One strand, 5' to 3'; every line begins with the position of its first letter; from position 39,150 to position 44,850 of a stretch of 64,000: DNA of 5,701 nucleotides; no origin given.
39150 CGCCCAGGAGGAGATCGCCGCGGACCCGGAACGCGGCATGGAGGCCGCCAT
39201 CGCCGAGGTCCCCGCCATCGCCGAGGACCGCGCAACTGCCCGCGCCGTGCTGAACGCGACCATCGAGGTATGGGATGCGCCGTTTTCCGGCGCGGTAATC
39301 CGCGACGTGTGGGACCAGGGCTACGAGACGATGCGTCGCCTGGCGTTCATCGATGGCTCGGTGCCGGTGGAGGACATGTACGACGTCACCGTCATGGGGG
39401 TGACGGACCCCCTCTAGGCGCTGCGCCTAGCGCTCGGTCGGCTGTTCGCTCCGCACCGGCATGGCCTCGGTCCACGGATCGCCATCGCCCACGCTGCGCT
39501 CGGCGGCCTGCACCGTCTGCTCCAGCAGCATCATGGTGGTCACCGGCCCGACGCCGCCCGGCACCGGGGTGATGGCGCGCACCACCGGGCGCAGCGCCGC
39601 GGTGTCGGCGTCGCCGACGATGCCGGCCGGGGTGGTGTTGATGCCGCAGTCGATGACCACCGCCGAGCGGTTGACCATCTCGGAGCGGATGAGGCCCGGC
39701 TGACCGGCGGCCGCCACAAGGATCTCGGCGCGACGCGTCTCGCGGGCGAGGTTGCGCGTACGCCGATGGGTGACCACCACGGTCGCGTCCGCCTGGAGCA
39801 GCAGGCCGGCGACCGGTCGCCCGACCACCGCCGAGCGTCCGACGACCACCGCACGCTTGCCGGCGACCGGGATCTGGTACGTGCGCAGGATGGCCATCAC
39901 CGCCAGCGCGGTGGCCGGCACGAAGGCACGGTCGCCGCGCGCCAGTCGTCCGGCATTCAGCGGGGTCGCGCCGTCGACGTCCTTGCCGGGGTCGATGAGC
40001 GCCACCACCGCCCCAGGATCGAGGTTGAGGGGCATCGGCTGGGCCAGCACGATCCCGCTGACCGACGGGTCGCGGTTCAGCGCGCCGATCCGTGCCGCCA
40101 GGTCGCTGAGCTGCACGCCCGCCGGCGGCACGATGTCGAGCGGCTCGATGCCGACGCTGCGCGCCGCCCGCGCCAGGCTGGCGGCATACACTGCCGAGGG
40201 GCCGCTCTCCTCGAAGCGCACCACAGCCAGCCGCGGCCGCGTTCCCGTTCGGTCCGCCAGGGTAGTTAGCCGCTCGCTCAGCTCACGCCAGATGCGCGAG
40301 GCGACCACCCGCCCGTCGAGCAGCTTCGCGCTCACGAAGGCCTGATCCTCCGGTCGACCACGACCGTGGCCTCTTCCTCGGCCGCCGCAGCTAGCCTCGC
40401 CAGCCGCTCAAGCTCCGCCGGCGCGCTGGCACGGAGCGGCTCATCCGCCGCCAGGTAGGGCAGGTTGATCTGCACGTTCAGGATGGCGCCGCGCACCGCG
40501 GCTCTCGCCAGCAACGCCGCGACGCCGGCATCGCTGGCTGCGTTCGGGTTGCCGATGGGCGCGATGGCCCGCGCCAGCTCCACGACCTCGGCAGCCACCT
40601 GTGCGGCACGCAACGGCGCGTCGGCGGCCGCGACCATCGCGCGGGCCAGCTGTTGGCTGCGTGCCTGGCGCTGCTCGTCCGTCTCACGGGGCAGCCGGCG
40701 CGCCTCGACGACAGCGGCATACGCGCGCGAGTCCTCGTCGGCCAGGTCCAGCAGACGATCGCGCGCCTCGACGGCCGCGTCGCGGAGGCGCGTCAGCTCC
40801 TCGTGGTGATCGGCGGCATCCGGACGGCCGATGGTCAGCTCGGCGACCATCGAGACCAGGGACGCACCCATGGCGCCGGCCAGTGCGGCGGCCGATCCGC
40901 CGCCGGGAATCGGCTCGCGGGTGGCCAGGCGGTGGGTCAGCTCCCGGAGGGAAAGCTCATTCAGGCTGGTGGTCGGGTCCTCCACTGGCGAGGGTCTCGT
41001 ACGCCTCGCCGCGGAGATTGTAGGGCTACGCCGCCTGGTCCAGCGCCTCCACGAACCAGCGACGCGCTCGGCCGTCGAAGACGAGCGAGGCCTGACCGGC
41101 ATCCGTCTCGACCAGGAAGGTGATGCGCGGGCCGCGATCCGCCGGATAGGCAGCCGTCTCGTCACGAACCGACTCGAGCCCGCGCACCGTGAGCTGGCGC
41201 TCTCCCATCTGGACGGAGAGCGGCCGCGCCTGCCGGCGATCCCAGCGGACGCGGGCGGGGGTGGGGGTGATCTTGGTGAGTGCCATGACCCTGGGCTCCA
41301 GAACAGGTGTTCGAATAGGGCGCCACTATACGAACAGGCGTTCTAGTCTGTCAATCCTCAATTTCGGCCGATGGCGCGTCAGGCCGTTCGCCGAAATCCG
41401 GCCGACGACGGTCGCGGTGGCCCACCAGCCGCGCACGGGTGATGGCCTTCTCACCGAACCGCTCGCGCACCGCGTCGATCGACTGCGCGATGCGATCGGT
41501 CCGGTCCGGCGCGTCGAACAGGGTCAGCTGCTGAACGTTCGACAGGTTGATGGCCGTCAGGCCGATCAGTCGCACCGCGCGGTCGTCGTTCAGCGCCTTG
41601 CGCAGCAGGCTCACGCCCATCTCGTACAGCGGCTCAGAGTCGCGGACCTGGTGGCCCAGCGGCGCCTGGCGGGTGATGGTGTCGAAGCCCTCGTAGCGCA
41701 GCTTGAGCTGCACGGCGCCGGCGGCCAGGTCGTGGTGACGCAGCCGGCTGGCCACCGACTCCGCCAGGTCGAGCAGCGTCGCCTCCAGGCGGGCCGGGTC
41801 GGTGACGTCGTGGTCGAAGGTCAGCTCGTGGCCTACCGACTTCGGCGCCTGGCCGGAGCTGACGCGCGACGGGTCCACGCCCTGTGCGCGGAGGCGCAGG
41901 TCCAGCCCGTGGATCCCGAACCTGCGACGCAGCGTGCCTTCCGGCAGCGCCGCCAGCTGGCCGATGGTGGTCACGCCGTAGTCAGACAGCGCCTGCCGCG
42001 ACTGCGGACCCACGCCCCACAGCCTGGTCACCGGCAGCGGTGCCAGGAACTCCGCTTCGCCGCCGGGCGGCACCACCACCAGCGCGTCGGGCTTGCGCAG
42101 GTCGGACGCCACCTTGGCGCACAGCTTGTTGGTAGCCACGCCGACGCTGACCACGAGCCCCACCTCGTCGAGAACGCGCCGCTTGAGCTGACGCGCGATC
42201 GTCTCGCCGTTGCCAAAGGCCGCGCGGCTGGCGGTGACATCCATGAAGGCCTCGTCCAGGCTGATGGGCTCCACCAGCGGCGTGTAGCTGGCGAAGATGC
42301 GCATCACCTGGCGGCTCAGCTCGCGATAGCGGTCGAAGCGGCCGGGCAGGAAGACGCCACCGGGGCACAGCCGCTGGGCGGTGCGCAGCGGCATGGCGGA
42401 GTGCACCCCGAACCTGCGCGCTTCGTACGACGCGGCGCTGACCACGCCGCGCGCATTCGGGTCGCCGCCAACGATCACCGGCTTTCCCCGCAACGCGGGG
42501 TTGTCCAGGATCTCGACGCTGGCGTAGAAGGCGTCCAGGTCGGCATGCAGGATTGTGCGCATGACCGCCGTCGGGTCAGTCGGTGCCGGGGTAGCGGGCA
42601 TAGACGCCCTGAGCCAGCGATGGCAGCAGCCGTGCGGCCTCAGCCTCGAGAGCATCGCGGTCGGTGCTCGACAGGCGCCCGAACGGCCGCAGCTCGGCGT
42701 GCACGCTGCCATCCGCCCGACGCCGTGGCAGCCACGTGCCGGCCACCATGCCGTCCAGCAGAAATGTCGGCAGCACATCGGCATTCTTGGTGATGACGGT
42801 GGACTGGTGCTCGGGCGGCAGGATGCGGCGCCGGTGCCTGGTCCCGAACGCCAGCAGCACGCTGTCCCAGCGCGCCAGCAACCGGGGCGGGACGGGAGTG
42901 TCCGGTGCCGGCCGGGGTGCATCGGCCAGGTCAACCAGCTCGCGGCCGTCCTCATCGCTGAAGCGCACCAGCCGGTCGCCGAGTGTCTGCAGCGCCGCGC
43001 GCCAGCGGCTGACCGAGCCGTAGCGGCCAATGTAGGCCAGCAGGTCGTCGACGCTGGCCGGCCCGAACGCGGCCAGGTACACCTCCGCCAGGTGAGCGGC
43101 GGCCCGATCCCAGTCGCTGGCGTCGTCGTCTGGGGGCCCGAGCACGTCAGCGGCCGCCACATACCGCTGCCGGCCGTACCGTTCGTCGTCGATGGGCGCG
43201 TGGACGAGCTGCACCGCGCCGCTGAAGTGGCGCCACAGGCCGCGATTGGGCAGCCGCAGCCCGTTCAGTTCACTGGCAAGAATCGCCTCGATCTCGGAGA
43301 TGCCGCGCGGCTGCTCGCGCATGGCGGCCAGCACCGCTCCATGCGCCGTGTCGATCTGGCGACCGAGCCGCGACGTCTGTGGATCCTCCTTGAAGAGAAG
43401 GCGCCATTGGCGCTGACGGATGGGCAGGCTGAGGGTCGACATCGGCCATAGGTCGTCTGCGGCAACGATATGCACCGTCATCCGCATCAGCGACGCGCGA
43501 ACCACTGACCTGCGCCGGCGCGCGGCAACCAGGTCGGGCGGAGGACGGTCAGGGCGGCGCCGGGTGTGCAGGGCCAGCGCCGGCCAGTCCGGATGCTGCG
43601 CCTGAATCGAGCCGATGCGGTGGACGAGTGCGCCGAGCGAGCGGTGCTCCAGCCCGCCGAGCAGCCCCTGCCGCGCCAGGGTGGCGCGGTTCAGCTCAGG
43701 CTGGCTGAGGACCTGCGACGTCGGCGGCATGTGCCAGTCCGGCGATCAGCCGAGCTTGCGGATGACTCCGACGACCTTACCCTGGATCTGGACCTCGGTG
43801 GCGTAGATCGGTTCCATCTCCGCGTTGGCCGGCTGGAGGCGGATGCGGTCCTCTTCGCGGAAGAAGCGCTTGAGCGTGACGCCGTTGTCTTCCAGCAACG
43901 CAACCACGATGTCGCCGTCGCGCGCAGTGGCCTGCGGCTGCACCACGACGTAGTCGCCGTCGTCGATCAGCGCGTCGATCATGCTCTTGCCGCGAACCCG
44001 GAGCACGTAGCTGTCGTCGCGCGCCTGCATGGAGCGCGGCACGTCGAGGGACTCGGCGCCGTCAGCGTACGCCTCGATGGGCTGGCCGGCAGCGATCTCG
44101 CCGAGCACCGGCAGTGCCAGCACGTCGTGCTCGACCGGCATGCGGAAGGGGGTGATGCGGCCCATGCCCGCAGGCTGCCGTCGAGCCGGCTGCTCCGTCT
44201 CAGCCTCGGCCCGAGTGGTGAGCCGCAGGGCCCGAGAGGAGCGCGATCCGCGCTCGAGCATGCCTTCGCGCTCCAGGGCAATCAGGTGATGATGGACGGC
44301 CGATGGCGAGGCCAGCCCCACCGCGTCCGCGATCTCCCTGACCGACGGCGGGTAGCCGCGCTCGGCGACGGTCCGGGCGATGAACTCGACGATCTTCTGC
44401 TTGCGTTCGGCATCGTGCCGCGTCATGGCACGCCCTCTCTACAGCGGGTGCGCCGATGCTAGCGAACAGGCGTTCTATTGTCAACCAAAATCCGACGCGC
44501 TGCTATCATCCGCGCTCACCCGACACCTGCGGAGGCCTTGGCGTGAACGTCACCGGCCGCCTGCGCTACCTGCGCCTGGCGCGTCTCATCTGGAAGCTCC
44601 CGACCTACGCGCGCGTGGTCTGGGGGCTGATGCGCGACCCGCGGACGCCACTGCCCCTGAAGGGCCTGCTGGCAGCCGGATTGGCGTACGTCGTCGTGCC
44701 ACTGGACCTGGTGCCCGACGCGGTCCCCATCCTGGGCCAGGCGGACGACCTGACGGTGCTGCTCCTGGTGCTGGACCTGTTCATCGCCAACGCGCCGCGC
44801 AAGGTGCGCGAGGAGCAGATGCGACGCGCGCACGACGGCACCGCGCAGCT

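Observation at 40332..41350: Two tandem LexA boxes drive an uncharacterised 86-aa protein, with a formimino-THF cyclodeaminase and folD co-directional immediately downstream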

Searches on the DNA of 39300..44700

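Call 37: search_rna_families(source=window, start=39300, end=44700, threshold=evalue, max_evalue=1)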
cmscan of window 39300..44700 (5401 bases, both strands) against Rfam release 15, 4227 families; matches with E-value up to 1: 1.
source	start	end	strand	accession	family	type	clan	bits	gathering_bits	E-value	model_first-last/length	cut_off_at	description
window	44149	44210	+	RF02917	Burkholderiales-2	Cis-reg;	-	24.6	67.9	0.76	1-74/74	no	Burkholderiales-2 RNA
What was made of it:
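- Tried and rejected: A scan of 39300-44700 at E up to 1 gave one sub-threshold chance hit and nothing at the promoter or the FTCD_C leader (call 37).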

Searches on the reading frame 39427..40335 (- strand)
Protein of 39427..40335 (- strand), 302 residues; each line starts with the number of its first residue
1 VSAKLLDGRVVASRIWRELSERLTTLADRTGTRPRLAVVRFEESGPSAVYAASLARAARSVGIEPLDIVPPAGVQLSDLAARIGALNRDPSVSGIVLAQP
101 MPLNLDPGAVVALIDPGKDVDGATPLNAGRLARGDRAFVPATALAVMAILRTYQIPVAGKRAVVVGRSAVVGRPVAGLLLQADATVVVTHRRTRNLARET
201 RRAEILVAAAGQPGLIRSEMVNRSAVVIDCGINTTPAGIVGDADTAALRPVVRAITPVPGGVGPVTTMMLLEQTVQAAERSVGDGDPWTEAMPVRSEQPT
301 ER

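Call 4: search_protein_families(library=pfam, proteins=[window:39427-40335:-], max_evalue=0.1)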
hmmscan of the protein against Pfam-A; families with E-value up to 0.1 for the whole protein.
window:39427-40335:- (302 aa): 2 families
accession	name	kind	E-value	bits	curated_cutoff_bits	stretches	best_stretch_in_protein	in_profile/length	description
PF02882.25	THF_DHG_CYH_C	-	1.3e-57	194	27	1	125-281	2-159/160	Tetrahydrofolate dehydrogenase/cyclohydrolase, NAD(P)-binding domain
PF00763.28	THF_DHG_CYH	-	1.5e-21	77.2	32.8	1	6-121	1-115/115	Tetrahydrofolate dehydrogenase/cyclohydrolase, catalytic domain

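Call 5: search_protein_families(library=ncbifam, proteins=[window:39427-40335:-], max_evalue=1)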
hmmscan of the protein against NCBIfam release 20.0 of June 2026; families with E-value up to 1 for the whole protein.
window:39427-40335:- (302 aa): 56 families (the best 25 are shown)
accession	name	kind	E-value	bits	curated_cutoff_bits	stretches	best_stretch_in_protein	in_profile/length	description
NF010783.0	PRK14186.1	equivalog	1.2e-78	264.3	333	1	3-282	2-286/297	bifunctional methylenetetrahydrofolate dehydrogenase/methenyltetrahydrofolate cyclohydrolase FolD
NF010786.0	PRK14189.1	subfamily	3e-78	262.8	421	1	1-282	1-282/285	bifunctional methylenetetrahydrofolate dehydrogenase/methenyltetrahydrofolate cyclohydrolase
NF010770.0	PRK14173.1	equivalog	2.1e-76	256.9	411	1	1-283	1-283/287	bifunctional 5,10-methylene-tetrahydrofolate dehydrogenase/ 5,10-methylene-tetrahydrofolate cyclohydrolase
NF010787.0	PRK14191.1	equivalog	6.7e-75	251.9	423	1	4-280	2-279/285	bifunctional methylenetetrahydrofolate dehydrogenase/methenyltetrahydrofolate cyclohydrolase FolD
NF010785.0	PRK14188.1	subfamily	6.4e-74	248.6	396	1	2-284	2-292/297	bifunctional methylenetetrahydrofolate dehydrogenase/methenyltetrahydrofolate cyclohydrolase FolD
NF010781.0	PRK14184.1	equivalog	6.4e-74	248.6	438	1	4-281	2-283/286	bifunctional 5,10-methylene-tetrahydrofolate dehydrogenase/ 5,10-methylene-tetrahydrofolate cyclohydrolase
NF010788.0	PRK14192.1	equivalog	8.8e-74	248.2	475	1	1-282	1-282/283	bifunctional methylenetetrahydrofolate dehydrogenase/methenyltetrahydrofolate cyclohydrolase FolD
NF010776.0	PRK14179.1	equivalog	1.7e-72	244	445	1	3-282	2-282/284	bifunctional methylenetetrahydrofolate dehydrogenase/methenyltetrahydrofolate cyclohydrolase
NF010775.0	PRK14178.1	equivalog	2.5e-72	243.5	465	1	5-281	2-274/279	bifunctional methylenetetrahydrofolate dehydrogenase/methenyltetrahydrofolate cyclohydrolase FolD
NF010766.0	PRK14169.1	equivalog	2.7e-72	243.6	450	1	3-282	2-281/283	bifunctional methylenetetrahydrofolate dehydrogenase/methenyltetrahydrofolate cyclohydrolase FolD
NF008058.0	PRK10792.1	equivalog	1.6e-70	237.3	355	1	1-280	1-281/285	bifunctional methylenetetrahydrofolate dehydrogenase/methenyltetrahydrofolate cyclohydrolase FolD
NF010773.0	PRK14176.1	equivalog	2.9e-67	227.1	437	1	3-281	8-286/287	bifunctional 5,10-methylene-tetrahydrofolate dehydrogenase/ 5,10-methylene-tetrahydrofolate cyclohydrolase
NF010780.0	PRK14183.1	equivalog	4.7e-67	226.2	480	1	4-280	2-279/283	bifunctional 5,10-methylene-tetrahydrofolate dehydrogenase/ 5,10-methylene-tetrahydrofolate cyclohydrolase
NF010764.0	PRK14167.1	subfamily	1.7e-65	221.2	477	1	3-280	2-288/297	bifunctional 5,10-methylene-tetrahydrofolate dehydrogenase/ 5,10-methylene-tetrahydrofolate cyclohydrolase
NF010789.1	PRK14193.1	equivalog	1.5e-63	214.6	401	1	3-280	2-280/281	bifunctional methylenetetrahydrofolate dehydrogenase/methenyltetrahydrofolate cyclohydrolase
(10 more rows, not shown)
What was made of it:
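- On SulA / YneA / DinI / UmuD: No Pfam or NCBIfam hit at E up to 0.1-1 (calls 4, 5).
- Closest known: SOS-induced checkpoint proteins. Different: No sequence or domain relation (calls 4, 5).
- There is no domain hit and no experimental evidence of the protein (calls 4, 5).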

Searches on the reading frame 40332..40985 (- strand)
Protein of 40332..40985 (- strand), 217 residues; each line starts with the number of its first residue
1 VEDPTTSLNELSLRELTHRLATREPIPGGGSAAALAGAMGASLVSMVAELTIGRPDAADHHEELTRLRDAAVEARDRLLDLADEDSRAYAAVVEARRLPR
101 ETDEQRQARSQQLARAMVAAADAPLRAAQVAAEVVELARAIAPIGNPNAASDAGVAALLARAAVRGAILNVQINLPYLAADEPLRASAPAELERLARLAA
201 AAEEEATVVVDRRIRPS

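Call 4: search_protein_families(library=pfam, proteins=[window:40332-40985:-], max_evalue=0.1)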
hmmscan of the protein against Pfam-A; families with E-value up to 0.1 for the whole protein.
window:40332-40985:- (217 aa): 1 family
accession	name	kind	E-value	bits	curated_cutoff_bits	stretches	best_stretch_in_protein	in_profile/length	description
PF04961.17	FTCD_C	-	6e-59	199.3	24.5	1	12-191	1-179/182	Formiminotransferase-cyclodeaminase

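Call 5: search_protein_families(library=ncbifam, proteins=[window:40332-40985:-], max_evalue=1)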
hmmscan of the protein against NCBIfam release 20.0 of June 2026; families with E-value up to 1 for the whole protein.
window:40332-40985:- (217 aa): 1 family
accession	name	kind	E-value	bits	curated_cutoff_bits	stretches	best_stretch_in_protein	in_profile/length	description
NF045657.1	MthfCyhylaseFchA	equivalog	3.8e-51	173.5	275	1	11-212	5-205/207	methenyltetrahydrofolate cyclohydrolase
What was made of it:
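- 40332..40985 (-): FTCD_C-domain cyclodeaminase / FchA-like cyclohydrolase gene (217 aa, GTG start). calls 4, 5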
